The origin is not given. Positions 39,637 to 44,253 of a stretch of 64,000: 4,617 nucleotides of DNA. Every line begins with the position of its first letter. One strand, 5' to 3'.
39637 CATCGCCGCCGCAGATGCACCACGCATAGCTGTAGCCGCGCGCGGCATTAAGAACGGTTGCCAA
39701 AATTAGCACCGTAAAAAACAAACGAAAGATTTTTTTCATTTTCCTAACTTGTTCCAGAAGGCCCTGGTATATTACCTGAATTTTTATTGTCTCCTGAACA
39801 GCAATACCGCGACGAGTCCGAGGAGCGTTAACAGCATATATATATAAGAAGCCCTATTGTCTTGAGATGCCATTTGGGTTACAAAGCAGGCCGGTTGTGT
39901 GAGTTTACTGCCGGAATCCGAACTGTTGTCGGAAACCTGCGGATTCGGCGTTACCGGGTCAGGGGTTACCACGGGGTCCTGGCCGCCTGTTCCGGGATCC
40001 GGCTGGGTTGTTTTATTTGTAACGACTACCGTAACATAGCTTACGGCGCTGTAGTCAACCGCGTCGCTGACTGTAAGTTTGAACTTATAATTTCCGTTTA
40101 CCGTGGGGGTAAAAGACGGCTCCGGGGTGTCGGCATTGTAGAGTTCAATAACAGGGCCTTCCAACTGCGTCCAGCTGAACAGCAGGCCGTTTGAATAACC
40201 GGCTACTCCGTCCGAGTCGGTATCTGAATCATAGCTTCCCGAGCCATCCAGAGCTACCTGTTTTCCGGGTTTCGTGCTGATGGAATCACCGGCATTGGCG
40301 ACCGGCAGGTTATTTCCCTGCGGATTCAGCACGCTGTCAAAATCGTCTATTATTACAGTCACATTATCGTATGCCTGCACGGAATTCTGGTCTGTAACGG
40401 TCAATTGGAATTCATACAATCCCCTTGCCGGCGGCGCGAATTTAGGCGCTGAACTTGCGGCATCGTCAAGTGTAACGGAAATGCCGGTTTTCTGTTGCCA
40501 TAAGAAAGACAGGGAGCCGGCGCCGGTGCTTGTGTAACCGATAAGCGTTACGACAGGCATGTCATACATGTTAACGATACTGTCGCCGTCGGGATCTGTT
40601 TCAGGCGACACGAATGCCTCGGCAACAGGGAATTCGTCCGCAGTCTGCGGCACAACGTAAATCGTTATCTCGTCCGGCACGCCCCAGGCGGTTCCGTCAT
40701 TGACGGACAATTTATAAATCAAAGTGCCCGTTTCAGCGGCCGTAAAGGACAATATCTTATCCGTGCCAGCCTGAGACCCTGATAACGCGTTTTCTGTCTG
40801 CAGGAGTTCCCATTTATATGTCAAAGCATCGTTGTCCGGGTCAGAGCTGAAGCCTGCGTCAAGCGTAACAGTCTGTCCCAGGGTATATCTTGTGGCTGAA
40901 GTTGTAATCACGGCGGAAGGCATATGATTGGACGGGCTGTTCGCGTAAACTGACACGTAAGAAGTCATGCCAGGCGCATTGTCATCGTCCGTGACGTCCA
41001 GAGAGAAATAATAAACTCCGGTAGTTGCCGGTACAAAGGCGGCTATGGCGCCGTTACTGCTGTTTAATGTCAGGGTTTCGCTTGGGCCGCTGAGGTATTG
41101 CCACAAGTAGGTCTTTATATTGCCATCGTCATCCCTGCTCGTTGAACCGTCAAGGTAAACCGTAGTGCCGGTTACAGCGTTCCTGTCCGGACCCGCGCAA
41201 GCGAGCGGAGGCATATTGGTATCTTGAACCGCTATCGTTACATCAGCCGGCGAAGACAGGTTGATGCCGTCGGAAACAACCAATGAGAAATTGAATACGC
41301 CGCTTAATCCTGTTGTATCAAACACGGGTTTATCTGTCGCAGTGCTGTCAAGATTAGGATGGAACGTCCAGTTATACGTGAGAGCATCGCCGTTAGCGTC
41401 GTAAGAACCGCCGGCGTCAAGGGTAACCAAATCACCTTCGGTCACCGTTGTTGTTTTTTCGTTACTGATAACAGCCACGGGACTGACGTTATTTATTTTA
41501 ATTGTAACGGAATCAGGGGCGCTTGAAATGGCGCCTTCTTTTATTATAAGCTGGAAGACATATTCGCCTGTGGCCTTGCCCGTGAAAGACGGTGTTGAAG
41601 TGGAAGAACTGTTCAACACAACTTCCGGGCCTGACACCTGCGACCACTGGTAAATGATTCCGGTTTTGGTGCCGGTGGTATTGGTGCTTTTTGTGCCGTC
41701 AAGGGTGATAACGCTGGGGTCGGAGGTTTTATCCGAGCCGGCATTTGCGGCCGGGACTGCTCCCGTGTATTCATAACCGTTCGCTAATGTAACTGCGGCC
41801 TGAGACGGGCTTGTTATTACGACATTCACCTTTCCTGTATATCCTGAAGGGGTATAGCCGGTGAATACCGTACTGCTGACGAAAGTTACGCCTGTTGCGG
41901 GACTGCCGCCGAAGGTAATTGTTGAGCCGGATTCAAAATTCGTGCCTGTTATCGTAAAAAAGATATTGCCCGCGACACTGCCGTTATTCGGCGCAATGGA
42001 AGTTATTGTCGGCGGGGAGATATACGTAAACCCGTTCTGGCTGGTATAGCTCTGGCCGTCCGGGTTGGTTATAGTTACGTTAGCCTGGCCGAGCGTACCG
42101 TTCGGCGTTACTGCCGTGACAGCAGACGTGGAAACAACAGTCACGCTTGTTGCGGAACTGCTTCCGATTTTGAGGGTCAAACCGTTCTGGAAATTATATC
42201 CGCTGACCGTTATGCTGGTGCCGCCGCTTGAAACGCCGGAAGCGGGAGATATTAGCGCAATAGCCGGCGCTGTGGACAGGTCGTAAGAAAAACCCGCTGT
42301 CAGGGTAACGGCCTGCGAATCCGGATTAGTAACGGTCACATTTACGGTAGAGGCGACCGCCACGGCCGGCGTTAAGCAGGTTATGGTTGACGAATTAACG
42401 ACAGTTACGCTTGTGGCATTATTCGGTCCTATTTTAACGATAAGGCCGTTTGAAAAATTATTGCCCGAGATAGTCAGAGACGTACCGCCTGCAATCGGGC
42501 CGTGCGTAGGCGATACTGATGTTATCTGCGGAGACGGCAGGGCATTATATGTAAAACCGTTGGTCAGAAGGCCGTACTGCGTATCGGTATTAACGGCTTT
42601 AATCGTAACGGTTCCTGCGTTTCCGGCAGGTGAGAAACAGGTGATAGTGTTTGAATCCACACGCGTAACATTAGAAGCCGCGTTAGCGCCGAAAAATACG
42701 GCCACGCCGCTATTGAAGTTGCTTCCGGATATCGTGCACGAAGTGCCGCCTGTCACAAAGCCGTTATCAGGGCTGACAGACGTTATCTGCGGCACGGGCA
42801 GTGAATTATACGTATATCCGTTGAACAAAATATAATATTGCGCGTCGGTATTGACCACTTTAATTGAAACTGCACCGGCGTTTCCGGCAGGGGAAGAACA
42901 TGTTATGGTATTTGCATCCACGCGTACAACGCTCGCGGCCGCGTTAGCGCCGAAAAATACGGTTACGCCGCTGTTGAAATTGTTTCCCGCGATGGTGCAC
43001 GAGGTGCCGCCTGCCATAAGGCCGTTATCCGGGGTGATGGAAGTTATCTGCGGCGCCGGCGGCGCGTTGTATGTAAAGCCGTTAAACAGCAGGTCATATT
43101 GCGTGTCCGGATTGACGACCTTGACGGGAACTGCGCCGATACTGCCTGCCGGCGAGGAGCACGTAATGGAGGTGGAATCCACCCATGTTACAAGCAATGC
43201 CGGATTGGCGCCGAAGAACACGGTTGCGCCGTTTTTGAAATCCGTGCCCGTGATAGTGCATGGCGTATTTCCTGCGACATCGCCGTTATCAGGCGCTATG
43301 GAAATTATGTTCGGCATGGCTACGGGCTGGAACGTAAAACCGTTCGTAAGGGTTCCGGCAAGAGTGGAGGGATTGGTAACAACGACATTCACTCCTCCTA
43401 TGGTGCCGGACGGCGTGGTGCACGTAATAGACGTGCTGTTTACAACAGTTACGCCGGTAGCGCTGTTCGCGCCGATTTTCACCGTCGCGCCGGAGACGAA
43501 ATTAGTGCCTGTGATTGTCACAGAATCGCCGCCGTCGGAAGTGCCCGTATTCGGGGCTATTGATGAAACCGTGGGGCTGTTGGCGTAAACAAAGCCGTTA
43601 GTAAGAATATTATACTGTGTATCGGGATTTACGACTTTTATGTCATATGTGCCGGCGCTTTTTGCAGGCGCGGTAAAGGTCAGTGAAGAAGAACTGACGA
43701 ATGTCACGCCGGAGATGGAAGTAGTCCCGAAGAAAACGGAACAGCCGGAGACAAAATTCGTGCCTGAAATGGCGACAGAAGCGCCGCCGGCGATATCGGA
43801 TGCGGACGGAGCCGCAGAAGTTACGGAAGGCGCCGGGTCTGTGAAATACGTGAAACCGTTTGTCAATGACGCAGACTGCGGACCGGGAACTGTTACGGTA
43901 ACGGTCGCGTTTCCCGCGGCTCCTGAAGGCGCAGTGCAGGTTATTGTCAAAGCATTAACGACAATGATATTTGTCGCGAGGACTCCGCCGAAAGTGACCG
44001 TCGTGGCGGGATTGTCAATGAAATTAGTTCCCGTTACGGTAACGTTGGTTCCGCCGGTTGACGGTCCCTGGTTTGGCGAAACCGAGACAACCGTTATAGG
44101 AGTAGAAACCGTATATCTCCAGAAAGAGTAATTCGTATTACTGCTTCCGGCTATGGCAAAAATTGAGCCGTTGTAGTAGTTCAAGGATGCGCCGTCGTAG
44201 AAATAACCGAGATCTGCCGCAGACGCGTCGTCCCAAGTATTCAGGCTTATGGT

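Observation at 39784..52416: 4210-aa surface giant alternating beta-propeller blades with IPT/TIG arrays and PKD domains, with a non-canonical C-terminal anchor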

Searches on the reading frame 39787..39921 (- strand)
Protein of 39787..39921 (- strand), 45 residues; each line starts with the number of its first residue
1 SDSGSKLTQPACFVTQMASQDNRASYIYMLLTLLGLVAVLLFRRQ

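Call 25: find_homologous_proteins(query=A1, max_evalue=10)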
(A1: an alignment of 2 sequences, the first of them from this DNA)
Query A1 (2 sequences): 3 candidates shared short words with the query, none scored E <= 10.

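Call 37: search_protein_representatives(alignment_id=A1)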
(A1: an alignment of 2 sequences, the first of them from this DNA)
Query: 2 sequences, 50 profile positions. Proteins with E-value up to 0.001 (for the whole library): 5; up to 1e-10: 2; up to 1e-30: 0. The best 5 are listed.
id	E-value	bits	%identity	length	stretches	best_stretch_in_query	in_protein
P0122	1.3e-24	101.7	-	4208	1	1-45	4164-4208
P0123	3.6e-14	68.2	-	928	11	21-40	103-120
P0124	1.5e-08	50.3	-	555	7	7-47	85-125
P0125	3.0e-04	36.5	-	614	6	2-17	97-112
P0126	7.9e-04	35.1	-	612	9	29-42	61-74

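Call 40: find_encoding_contigs(protein=P0122, flank=10000, max_places=6)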
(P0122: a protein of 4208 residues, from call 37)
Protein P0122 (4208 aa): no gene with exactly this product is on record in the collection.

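Call 52: search_protein_families(library=ncbifam, proteins=[window:39787-39921:-], max_evalue=10)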
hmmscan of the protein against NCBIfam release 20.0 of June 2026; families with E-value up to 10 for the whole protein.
seq(45 aa): 1 family
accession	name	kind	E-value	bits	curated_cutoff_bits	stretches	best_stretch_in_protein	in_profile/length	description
TIGR03778.1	VPDSG_CTERM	subfamily_domain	2.8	8.2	22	1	30-45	9-24/24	VPDSG-CTERM sorting domain-containing protein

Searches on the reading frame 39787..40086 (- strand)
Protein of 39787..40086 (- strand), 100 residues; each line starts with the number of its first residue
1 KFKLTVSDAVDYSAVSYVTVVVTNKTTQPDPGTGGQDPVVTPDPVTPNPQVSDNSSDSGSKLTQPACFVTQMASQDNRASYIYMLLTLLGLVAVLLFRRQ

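Call 6: search_protein_families(library=ncbifam, proteins=[window:39787-40086:-], max_evalue=10)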
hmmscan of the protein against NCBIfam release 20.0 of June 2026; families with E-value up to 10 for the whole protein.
window:39787-40086:- (100 aa): 1 family
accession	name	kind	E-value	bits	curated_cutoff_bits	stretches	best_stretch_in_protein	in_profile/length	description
NF038112.1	myxo_dep_M36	subfamily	0.082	9.9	1500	1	2-58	1262-1318/1604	myxosortase-dependent M36 family metallopeptidase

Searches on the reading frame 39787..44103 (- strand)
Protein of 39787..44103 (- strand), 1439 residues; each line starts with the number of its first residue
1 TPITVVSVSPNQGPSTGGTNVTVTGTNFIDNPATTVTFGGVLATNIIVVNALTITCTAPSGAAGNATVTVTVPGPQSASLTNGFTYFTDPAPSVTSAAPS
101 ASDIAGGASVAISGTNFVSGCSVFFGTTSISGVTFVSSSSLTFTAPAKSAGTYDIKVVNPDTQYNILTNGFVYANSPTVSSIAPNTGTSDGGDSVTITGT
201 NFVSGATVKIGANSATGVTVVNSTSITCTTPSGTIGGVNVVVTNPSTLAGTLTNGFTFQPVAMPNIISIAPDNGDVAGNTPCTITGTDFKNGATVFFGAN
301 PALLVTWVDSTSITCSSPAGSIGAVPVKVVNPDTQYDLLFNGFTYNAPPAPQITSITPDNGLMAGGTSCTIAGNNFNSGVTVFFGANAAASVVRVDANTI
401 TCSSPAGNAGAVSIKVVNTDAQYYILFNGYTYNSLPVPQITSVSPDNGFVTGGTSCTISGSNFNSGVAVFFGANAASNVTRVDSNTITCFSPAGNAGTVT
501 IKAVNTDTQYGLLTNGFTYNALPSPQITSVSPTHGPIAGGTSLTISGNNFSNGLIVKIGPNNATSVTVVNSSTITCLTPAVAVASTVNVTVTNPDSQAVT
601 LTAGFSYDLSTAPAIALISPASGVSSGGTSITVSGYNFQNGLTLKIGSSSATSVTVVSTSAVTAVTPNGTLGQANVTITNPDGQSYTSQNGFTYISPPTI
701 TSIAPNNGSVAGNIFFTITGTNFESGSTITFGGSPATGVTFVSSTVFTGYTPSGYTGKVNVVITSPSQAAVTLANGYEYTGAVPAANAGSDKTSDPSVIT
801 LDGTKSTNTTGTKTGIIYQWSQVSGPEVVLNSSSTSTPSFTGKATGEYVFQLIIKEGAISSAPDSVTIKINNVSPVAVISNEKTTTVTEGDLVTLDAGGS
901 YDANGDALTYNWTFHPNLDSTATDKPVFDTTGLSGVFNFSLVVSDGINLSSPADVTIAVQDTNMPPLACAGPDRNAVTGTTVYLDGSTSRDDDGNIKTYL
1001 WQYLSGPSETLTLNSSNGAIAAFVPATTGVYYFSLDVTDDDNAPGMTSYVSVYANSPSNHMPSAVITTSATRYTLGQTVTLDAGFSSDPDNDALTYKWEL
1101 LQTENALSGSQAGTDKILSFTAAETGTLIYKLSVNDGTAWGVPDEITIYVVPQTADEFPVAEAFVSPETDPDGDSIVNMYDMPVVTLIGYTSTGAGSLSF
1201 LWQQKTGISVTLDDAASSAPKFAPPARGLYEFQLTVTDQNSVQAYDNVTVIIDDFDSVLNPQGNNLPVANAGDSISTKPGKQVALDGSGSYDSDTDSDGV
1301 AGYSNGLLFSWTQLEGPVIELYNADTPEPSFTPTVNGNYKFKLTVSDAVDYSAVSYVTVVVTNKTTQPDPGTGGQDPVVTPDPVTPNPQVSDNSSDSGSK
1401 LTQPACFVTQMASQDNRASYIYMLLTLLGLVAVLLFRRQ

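Call 68: search_solved_structures(query=window:39787-44103:-, max_evalue=0.00001)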
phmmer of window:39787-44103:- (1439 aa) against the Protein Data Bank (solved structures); distinct sequences matched with E-value up to 0.00001: 17.
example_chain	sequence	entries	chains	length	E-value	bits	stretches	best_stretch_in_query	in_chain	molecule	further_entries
6nz0_Z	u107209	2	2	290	4e-16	61.2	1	904-1100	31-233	Dyslexia-associated protein KIAA0319-like protein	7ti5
5l7n_A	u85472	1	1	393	9e-12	46.8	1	351-579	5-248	Plexin-A1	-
7mo7_E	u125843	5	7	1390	2.4e-11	45.4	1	433-639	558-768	Hepatocyte growth factor receptor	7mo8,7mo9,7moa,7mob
7m0r_A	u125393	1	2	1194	2.5e-11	45.3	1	145-324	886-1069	Plexin-A4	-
5l5k_A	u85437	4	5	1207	2.5e-11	45.3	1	145-324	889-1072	Plexin-A4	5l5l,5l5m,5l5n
5l56_A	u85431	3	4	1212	7.4e-11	43.8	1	437-638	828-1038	Plexin-A1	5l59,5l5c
5lsp_A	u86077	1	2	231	1.1e-10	43.3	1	433-587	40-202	Hepatocyte growth factor receptor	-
6gcu_A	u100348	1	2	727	1.3e-09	39.7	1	433-587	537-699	Hepatocyte growth factor receptor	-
2uzx_B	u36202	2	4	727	1.3e-09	39.7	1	433-587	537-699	HEPATOCYTE GROWTH FACTOR RECEPTOR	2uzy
5l5g_A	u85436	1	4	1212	2.1e-09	39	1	350-583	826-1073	Plexin-A2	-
7kpn_Z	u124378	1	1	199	3.9e-09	38.1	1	904-1048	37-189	Dyslexia-associated protein KIAA0319-like protein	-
2yrl_A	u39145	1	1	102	1.5e-07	32.8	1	968-1052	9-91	KIAA1837 protein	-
9p4n_R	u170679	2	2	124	5.1e-07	31.1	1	963-1062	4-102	Dyslexia-associated protein KIAA0319-like protein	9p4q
7wjx_R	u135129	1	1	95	6.8e-07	30.7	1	963-1048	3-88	Dyslexia-associated protein KIAA0319-like protein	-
6ihb_R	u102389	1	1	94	7.8e-07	30.4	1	963-1048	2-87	Dyslexia-associated protein KIAA0319-like protein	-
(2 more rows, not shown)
